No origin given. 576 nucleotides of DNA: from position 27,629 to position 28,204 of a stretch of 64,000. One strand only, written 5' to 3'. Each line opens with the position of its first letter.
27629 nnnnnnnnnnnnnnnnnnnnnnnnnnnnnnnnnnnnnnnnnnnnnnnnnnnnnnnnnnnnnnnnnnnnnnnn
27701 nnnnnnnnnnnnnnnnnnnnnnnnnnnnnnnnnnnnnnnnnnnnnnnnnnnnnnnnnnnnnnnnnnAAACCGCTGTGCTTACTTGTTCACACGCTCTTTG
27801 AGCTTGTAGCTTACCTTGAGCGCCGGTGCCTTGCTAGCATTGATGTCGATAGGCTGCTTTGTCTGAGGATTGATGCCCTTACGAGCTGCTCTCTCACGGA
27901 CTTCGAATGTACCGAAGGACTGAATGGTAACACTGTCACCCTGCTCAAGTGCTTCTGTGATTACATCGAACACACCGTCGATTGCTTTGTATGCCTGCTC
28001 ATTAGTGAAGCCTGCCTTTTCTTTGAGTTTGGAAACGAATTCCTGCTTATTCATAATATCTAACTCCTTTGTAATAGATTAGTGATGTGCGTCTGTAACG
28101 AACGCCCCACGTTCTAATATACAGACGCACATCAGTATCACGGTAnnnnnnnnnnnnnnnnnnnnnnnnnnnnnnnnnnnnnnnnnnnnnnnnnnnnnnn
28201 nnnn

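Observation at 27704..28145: HU-family DNA-binding gene inserted between tail sheath and tail tube genes, flanked by two long inverted-repeat structures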

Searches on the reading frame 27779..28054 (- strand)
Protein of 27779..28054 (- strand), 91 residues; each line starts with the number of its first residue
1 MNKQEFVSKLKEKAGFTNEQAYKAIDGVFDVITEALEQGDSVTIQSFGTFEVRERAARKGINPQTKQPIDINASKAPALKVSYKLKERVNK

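Call 4: search_protein_families(library=pfam, proteins=[window:27779-28054:-])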
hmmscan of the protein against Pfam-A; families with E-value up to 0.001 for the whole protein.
window:27779-28054:- (91 aa): 3 families
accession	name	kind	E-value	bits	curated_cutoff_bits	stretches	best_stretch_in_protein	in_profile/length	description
PF00216.26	Bac_DNA_binding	-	5.6e-31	107.1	22.4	1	1-90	1-90/90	Bacterial DNA-binding protein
PF14908.11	HU-CCDC81_euk_1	-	1.9e-06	28.3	26.1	1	14-87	17-83/89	CCDC81 eukaryotic HU domain 1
PF18291.6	HU-HIG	-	0.00042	20.8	26.2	1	2-56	33-87/125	HU domain fused to wHTH, Ig, or Glycine-rich motif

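Call 6: search_protein_families(library=phrogs, proteins=[window:27779-28054:-], max_evalue=0.01)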
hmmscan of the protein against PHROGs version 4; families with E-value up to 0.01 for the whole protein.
window:27779-28054:- (91 aa): 2 families
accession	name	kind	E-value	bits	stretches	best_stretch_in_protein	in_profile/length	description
phrog_379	-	DNA, RNA and nucleotide metabolism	1.9e-31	109.4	1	1-91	30-120/138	DNA binding protein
phrog_38608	-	unknown function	0.0041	17.8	1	9-75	10-76/248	-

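Call 42: search_dna_similar(query=window:27779-28054:-, collection=phages, mode=protein, max_rows=40, max_evalue=1e-8)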
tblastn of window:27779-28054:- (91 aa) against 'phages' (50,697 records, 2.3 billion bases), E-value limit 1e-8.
Records with a match: 185; places in all: 188; records where one place covers at least 80% of the query: 167.
Best place of each record, by identity: <60% 185.
By first word of the organism name: Klebsiella 41; Bacillus 29; Bacteriophage 19; Burkholderia 13; Escherichia 13; Salmonella 10; Ralstonia 9; Shigella 6; Pseudomonas 4; Erwinia 4; and 18 more.
By host as written in the record: - 42; Klebsiella pneumoniae 19; Bacillus subtilis BEST7003 9; Burkholderia sp. 7; Bacillus subtilis subsp. subtilis str. 168 6; Escherichia coli 6; Bacillus subtilis 5; Shigella boydii 4; and 60 more.
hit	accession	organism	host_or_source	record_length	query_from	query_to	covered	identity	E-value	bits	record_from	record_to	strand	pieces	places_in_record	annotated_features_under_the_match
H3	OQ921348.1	Bacillus phage SPbetaL8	Bacillus subtilis BEST7003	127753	1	89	98%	56.2%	9e-24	99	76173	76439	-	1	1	hypothetical protein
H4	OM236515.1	Bacillus phage SPR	Bacillus subtilis BEST7003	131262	1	89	98%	56.2%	1e-23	98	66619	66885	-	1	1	DNA-binding protein HBsu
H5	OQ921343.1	Bacillus phage SPbetaL3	Bacillus subtilis BEST7003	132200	1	89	98%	56.2%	1e-23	98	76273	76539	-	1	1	hypothetical protein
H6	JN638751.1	Bacillus phage G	Bacillus megaterium str. ATCC 43725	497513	1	90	99%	53.8%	1e-20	90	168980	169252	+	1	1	239: gp239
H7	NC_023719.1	Bacillus phage G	Bacillus megaterium str. ATCC 43725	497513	1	90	99%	53.8%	1e-20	90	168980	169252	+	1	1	239: DNA binding protein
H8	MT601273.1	Bacillus phage vB_BsuS-Goe12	Bacillus subtilis Delta6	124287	1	89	98%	53.9%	8e-24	99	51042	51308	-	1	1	yonN: histone-like prokaryotic DNA-binding protein family protein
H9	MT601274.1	Bacillus phage vB_BsuS-Goe13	Bacillus subtilis Delta6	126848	1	89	98%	53.9%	8e-24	99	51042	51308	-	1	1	yonN: histone-like prokaryotic DNA-binding protein family protein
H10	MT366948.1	Bacillus phage Hyb3phi3Ts-SPbeta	Bacillus subtilis subsp. subtilis str. ...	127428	1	89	98%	53.9%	8e-24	99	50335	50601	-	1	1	DNA-binding protein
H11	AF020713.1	Bacillus phage SPBc2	-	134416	1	89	98%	53.9%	8e-24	99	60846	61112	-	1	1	yonN: histone-like prokaryotic DNA-binding protein family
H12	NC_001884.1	Bacillus phage SPBc2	Bacillus subtilis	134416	1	89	98%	53.9%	8e-24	99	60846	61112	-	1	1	yonN: DNA binding protein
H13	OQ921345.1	Bacillus phage SPbetaL5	Bacillus subtilis BEST7003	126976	1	89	98%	53.9%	9e-24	99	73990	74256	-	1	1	hypothetical protein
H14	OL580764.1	Bacillus phage vB_BsuS-Goe14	Bacillus subtilis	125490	1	89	98%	53.9%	3e-22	94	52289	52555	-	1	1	hup: DNA-binding protein HU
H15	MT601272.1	Bacillus phage vB_BsuS-Goe11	Bacillus subtilis Delta6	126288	1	89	98%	53.9%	3e-22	94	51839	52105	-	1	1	yonN: histone-like prokaryotic DNA-binding protein family protein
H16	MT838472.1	Bacteriophage sp.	human fecal samples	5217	1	91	100%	48.4%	2e-19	86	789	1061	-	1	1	record has no annotation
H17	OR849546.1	Listeria phage LM 4-14-1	Listeria monocytogenes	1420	2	89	97%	50.0%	7e-19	84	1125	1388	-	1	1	record has no annotation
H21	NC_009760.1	Bacillus phage 0305phi8-36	Bacillus thuringiensis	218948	1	89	98%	49.4%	1e-19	87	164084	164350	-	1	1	ORF033: DNA binding protein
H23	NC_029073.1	Geobacillus virus E3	failed fermentation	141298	1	89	98%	49.4%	2e-18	83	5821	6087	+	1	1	DNA binding protein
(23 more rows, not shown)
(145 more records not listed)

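Call 43: find_homologous_proteins(query=window:27779-28054:-, max_evalue=1e-10)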
Query window:27779-28054:- (91 aa): 99 proteins with E <= 1e-10 among 100 candidates.
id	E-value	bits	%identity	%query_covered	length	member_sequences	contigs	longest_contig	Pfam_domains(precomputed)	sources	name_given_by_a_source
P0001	1.0e-50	186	100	100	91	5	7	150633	PF14908.12,PF00216.27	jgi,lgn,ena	jgi:DNA-binding protein HU-beta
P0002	1.4e-47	176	92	100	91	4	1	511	PF14908.12,PF00216.27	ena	-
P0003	1.4e-46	173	92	100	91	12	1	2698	PF14908.12,PF00216.27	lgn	-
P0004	1.8e-44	166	89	100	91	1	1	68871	PF14908.12,PF00216.27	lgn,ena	-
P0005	4.6e-44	165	87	100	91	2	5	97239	PF14908.12,PF00216.27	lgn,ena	-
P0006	4.8e-44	165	88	100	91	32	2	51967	PF14908.12,PF00216.27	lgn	-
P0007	1.0e-43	164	87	100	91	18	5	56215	PF14908.12,PF00216.27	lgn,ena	-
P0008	2.4e-43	163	88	99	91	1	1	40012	PF14908.12,PF00216.27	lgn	-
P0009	9.2e-42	158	84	100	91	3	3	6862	PF14908.12,PF00216.27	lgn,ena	-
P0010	2.2e-41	157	85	100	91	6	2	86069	PF14908.12,PF00216.27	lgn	-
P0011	5.1e-41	156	81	100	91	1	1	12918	PF14908.12,PF00216.27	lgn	-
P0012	5.4e-41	155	84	100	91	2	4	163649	PF14908.12,PF00216.27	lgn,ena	-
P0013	2.1e-40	154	81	99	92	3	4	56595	PF14908.12,PF00216.27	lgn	-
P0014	2.3e-40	153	82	100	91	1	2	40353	PF14908.12,PF00216.27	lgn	-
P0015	6.8e-40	152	82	100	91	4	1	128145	PF14908.12,PF00216.27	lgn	-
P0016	1.1e-39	151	81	99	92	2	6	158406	PF14908.12,PF00216.27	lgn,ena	-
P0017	1.4e-39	151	79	100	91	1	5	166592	PF00216.27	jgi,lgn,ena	jgi:DNA-binding protein HU-beta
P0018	4.3e-39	149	82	99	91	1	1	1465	PF14908.12,PF00216.27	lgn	-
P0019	4.2e-38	146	79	99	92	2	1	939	PF14908.12,PF00216.27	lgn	-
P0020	5.9e-38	146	80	99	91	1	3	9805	PF00216.27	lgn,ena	-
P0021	3.3e-37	143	76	100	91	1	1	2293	PF00216.27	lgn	-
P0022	6.0e-37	143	80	99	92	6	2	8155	PF14908.12,PF00216.27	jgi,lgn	-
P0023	1.6e-36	141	77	99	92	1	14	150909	PF00216.27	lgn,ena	-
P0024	1.2e-34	135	74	100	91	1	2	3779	PF00216.27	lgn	-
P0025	9.5e-34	132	70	100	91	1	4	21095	PF14908.12,PF00216.27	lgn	-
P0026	2.6e-32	128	67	100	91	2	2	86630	PF00216.27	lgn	-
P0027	6.8e-32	127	67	100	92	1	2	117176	PF00216.27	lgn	-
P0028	8.9e-32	126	68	100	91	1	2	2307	PF14908.12,PF00216.27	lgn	-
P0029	2.3e-31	125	69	100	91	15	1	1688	PF00216.27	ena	-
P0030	3.7e-31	124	69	100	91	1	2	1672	PF18291.7,PF14908.12,PF00216.27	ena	-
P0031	7.2e-31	123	67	100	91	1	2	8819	PF00216.27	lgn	-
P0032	4.5e-30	121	60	100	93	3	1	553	PF14908.12,PF00216.27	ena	-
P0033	5.1e-26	108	60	100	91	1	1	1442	PF18291.7,PF18175.7,PF00216.27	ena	-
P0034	5.4e-24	101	57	100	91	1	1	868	PF18289.7,PF00216.27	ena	-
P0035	2.5e-21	93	54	99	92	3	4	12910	PF18291.7,PF18175.7,PF00216.27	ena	-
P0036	3.9e-21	92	56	99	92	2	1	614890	PF18291.7,PF00216.27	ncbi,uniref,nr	ncbi:DNA-binding protein [Paludifilum halophilum]|uniref:DNA-binding protein n=1 Tax=Paludifilum hal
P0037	4.2e-21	92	56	98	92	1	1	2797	PF18291.7,PF00216.27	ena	-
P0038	4.3e-21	92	56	98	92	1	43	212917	PF18291.7,PF00216.27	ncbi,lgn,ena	-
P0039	1.0e-20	91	58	99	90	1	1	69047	PF18291.7,PF00216.27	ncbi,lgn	-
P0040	1.6e-20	90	55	98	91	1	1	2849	PF18291.7,PF00216.27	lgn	-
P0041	2.0e-20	90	55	98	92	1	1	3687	PF18291.7,PF00216.27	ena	-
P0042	3.1e-20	89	50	99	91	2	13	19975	PF18291.7,PF18175.7,PF00216.27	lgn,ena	-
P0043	4.3e-20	89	57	98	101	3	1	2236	PF18291.7,PF00216.27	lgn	-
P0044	6.0e-20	89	51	99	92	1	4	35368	PF18291.7,PF18175.7,PF00216.27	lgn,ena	-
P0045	1.2e-19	88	50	99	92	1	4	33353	PF18291.7,PF18175.7,PF00216.27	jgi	-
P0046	1.2e-19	88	53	99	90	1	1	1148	PF18291.7,PF00216.27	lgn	-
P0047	1.5e-19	87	54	100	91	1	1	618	PF18291.7,PF00216.27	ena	-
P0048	1.7e-19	87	53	99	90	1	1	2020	PF18291.7,PF00216.27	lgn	-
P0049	3.3e-19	86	53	98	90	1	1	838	PF18291.7,PF00216.27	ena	-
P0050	3.7e-19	86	54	100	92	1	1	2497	PF18291.7,PF18175.7,PF00216.27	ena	-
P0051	4.9e-19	86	53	100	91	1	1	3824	PF18291.7,PF18175.7,PF00216.27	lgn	-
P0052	6.6e-19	85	53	100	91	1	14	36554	PF18291.7,PF00216.27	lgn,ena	-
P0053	7.9e-19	85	52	100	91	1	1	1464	PF18291.7,PF18175.7,PF00216.27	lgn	-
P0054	1.1e-18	84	54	100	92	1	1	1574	PF18291.7,PF00216.27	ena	-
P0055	1.2e-18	84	52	100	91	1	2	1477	PF00216.27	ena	-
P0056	1.2e-18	84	52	100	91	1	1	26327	PF18291.7,PF18175.7,PF00216.27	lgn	-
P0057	1.5e-18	84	52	99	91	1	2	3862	PF18291.7,PF00216.27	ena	-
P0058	1.5e-18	84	52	99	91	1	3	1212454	PF18291.7,PF00216.27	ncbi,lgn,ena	-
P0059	1.6e-18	84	53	99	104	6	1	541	PF18291.7,PF00216.27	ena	-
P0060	1.7e-18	84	51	100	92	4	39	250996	PF18291.7,PF00216.27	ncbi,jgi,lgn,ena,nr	ncbi:MAG: HU family DNA-binding protein [Ruminiclostridium sp.]|jgi:DNA-binding protein HU-beta|nr:H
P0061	1.8e-18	84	52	100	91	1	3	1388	PF00216.27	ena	-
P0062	1.9e-18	84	48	99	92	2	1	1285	PF18291.7,PF18175.7,PF00216.27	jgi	jgi:DNA-binding protein HU-beta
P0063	2.0e-18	84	52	99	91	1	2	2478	PF18291.7,PF00216.27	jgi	jgi:DNA-binding protein HU-beta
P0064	2.3e-18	84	53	98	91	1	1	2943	PF18291.7,PF00216.27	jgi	jgi:DNA-binding protein HU-beta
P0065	3.2e-18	83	52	100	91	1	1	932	PF18291.7,PF00216.27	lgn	-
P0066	3.5e-18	83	51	100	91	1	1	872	PF18291.7,PF00216.27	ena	-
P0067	3.6e-18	83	51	98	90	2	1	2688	PF18291.7,PF00216.27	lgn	-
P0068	3.8e-18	83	51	99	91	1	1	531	PF18291.7,PF00216.27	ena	-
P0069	3.9e-18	83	51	99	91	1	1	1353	PF18291.7,PF00216.27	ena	-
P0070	4.6e-18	83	53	87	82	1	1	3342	PF18291.7,PF18175.7,PF00216.27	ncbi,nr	ncbi:MAG: HU family DNA-binding protein, partial [Clostridiaceae bacterium]|nr:HU family DNA-binding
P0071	8.5e-18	82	52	98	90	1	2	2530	PF18291.7,PF00216.27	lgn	-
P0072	1.4e-17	81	58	88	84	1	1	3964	PF18291.7,PF00216.27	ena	-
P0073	1.5e-17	81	48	99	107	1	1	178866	PF00216.27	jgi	jgi:DNA-binding protein HU-beta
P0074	1.7e-17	81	50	100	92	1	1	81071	PF18291.7,PF18175.7,PF00216.27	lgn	-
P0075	1.7e-17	81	50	99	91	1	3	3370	PF18291.7,PF00216.27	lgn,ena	-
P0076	2.1e-17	80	53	87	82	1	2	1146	PF18291.7,PF00216.27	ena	-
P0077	2.3e-17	80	49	100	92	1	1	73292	PF18291.7,PF18175.7,PF00216.27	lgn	-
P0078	3.3e-17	80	49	100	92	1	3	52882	PF18291.7,PF18175.7,PF00216.27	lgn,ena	-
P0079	4.6e-17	79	49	100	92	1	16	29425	PF18291.7,PF18175.7,PF00216.27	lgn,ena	-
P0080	4.7e-17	79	50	100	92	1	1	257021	PF18291.7,PF18175.7,PF00216.27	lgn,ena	-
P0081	6.4e-17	79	49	100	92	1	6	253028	PF18291.7,PF00216.27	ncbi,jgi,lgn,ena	jgi:DNA-binding protein HU-beta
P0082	1.0e-16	78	49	99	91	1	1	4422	PF18291.7,PF00216.27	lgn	-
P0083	1.2e-16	78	48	100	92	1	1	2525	PF18291.7,PF00216.27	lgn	-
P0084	1.7e-16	78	49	99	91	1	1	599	PF18291.7,PF00216.27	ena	-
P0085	2.4e-16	77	49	99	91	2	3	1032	PF18291.7,PF00216.27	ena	-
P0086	4.6e-16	76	47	100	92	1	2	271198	PF18291.7,PF00216.27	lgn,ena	-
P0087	1.8e-15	74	47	98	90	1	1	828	PF18291.7,PF00216.27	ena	-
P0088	3.1e-15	74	44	98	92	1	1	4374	PF00216.27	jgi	jgi:DNA-binding protein HU-beta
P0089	3.1e-15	74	56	82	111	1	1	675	PF01551.30,PF18291.7,PF00216.27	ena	-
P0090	1.8e-14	71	44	100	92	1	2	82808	PF18291.7,PF18175.7,PF00216.27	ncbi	-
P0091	4.4e-14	70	44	99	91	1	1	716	PF00216.27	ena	-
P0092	9.6e-14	69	51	80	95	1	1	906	PF18291.7,PF00216.27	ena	-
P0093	2.1e-13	68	43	99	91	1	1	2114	PF18291.7,PF00216.27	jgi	-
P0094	8.0e-13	66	42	99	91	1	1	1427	PF18291.7,PF00216.27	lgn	-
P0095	1.1e-12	65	47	99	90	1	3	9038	PF00216.27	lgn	-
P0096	1.3e-12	65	44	98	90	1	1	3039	PF18291.7,PF00216.27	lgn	-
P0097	2.9e-12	64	40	99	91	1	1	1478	PF18291.7,PF00216.27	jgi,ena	-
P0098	1.6e-11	62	42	99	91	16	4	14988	PF18291.7,PF00216.27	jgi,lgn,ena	-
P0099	2.0e-11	61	48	73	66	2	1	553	PF18291.7,PF00216.27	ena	-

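Call 44: find_encoding_contigs(protein=P0027, flank=6000, max_places=2)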
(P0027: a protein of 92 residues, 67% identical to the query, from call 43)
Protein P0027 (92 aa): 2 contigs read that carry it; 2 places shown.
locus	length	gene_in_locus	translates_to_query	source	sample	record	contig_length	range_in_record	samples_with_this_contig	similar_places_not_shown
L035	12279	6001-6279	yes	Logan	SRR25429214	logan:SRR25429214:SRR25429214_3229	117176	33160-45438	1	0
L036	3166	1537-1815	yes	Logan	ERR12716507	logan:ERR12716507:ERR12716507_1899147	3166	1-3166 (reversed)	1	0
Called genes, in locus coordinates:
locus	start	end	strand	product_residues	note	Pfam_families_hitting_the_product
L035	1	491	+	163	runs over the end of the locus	-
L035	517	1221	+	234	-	PF26809:Phage_T4_gp13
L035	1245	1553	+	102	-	-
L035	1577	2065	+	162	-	-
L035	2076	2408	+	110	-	-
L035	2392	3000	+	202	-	-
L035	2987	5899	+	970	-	-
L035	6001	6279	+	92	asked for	PF00216:Bac_DNA_binding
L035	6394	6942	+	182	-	-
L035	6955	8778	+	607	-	-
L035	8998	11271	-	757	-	PF01612:DNA_pol_A_exo1 (weak), PF00476:DNA_pol_A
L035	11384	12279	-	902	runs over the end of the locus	PF02463:SMC_N, PF13175:AAA_15, PF13476:AAA_23, PF13514:AAA_27 (weak), PF13555:AAA_29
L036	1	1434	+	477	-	?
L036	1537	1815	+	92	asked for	PF00216:Bac_DNA_binding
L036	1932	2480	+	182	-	-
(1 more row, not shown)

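Call 45: find_encoding_contigs(protein=P0026, flank=6000, max_places=2)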
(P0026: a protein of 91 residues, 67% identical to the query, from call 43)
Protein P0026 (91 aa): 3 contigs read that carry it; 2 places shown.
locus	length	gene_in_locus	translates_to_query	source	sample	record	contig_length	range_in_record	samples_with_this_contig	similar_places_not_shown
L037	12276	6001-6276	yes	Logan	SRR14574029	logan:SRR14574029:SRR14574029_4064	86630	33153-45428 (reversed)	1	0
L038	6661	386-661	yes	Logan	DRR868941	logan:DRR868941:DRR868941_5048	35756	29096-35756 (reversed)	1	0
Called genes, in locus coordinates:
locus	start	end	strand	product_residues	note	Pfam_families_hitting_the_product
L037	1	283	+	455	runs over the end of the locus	PF07068:Gp23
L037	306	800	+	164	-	-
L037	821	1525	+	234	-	PF26809:Phage_T4_gp13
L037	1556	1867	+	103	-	-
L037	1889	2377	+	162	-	-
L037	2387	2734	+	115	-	-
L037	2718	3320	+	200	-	-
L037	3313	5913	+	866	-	-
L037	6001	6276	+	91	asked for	PF00216:Bac_DNA_binding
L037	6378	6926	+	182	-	-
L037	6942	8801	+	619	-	-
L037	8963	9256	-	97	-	-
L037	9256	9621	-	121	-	-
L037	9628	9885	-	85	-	-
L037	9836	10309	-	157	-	-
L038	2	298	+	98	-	?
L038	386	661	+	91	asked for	PF00216:Bac_DNA_binding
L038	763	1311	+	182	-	-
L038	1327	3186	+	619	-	-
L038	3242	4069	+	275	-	-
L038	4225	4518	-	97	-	-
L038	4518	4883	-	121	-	-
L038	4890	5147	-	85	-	-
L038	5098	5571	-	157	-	-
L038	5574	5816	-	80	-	-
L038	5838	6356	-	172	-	-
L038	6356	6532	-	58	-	-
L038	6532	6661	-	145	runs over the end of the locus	-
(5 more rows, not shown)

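Call 46: find_encoding_contigs(protein=P0001, flank=3000, max_places=3)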
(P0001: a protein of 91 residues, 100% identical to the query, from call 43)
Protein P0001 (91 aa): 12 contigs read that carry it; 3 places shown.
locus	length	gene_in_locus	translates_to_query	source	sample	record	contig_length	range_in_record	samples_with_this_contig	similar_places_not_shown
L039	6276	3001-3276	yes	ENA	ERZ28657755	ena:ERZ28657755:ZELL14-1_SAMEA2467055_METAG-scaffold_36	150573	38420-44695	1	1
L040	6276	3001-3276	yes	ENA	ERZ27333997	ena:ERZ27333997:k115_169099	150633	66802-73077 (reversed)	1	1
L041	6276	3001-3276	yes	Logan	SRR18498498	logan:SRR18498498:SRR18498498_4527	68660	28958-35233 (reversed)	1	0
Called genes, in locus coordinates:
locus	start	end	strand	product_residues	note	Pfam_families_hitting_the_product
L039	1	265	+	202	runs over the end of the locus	-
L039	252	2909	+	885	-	-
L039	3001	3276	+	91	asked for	PF00216:Bac_DNA_binding, PF14908:HU-CCDC81_euk_1 (weak)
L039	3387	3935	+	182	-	-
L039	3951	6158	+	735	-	-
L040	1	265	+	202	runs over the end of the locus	-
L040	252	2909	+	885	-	-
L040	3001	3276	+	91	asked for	PF00216:Bac_DNA_binding, PF14908:HU-CCDC81_euk_1 (weak)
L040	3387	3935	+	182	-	-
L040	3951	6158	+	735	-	-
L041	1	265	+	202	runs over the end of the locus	-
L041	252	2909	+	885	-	-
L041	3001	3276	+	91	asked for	PF00216:Bac_DNA_binding, PF14908:HU-CCDC81_euk_1 (weak)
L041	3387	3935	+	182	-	-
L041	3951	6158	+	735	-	-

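Call 49: search_solved_structures(query=window:27779-28054:-, max_evalue=1e-8, show_alignments=2)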
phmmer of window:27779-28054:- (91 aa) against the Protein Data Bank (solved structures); distinct sequences matched with E-value up to 1e-8: 31.
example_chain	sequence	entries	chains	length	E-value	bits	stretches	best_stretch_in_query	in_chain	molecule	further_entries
1hue_A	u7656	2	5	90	2e-24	88.3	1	1-89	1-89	HU PROTEIN | PROTEIN HU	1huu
8hd5_A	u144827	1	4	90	1.7e-21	79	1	1-89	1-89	DNA-binding protein HU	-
4qjn_A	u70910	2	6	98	1.9e-21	78.9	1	1-89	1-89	DNA-binding protein HU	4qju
1b8z_A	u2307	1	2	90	2.1e-20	75.6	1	1-89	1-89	PROTEIN (HISTONELIKE PROTEIN HU)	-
1riy_A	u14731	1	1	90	2.9e-20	75.1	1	1-89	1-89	Hu DNA-binding protein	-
5fbm_A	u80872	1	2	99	5.5e-20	74.2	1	2-89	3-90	DNA-binding protein HU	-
5lvt_A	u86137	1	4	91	9.7e-19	70.3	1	2-89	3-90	DNA-binding protein HU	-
2iif_A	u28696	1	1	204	3.5e-18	68.5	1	3-90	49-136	Integration host factor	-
2iie_A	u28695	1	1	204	3.5e-18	68.5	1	3-90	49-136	Integration host factor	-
2o97_B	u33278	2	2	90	5.1e-18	68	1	1-90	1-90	DNA-binding protein HU-beta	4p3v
3rhi_A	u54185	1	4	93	2e-17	66.1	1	1-89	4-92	DNA-binding protein HU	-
4yew_A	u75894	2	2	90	3.8e-17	65.2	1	1-90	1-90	DNA-binding protein HU-beta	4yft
1p51_A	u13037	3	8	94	5.5e-17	64.7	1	1-89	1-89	DNA-binding protein HU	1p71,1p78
4pt4_A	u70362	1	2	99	1e-15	60.7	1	1-86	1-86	DNA-binding protein HU homolog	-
1mul_A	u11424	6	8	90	1.2e-15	60.4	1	1-89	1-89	DNA binding protein HU-alpha | DNA-binding protein HU-alpha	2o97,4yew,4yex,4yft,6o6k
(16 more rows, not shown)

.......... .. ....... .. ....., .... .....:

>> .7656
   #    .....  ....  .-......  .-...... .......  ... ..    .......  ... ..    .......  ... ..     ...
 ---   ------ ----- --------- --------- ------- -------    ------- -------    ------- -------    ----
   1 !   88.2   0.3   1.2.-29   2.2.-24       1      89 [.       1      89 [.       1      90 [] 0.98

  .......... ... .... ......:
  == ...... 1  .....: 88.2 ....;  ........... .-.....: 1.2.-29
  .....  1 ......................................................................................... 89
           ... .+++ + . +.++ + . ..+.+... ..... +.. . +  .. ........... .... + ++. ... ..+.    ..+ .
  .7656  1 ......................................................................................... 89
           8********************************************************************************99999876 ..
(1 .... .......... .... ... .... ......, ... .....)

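Call 57: get_annotated_region(hit=H7, flank=3000)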
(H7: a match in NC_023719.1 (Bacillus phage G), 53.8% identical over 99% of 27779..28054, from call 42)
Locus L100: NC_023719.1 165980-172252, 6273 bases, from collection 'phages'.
description: Bacillus phage G, complete genome.
organism: Bacillus phage G (NCBI taxid 2884420)
taxonomy: Viruses; Duplodnaviria; Heunggongvirae; Uroviricota; Caudoviricetes; Donellivirus; Donellivirus gee
host: Bacillus megaterium str. ATCC 43725; source: soil; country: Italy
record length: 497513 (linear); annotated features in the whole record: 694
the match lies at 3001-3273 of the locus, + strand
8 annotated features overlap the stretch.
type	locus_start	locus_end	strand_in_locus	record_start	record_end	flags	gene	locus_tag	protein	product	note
CDS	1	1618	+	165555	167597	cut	236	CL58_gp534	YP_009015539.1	NAD-dependent DNA ligase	DNA ligase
CDS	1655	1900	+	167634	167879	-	237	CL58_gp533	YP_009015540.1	gp237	-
CDS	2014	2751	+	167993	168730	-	238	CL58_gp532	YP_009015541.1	gp238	-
CDS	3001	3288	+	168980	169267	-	239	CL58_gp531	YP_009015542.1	DNA binding protein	-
CDS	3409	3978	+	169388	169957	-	240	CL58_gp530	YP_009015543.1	gp240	RNA ligase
CDS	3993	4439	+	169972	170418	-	241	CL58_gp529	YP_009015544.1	gp241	-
CDS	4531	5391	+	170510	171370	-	242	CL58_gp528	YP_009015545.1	gp242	-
CDS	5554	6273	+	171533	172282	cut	243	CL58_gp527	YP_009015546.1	gp243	ABC-like transporter permease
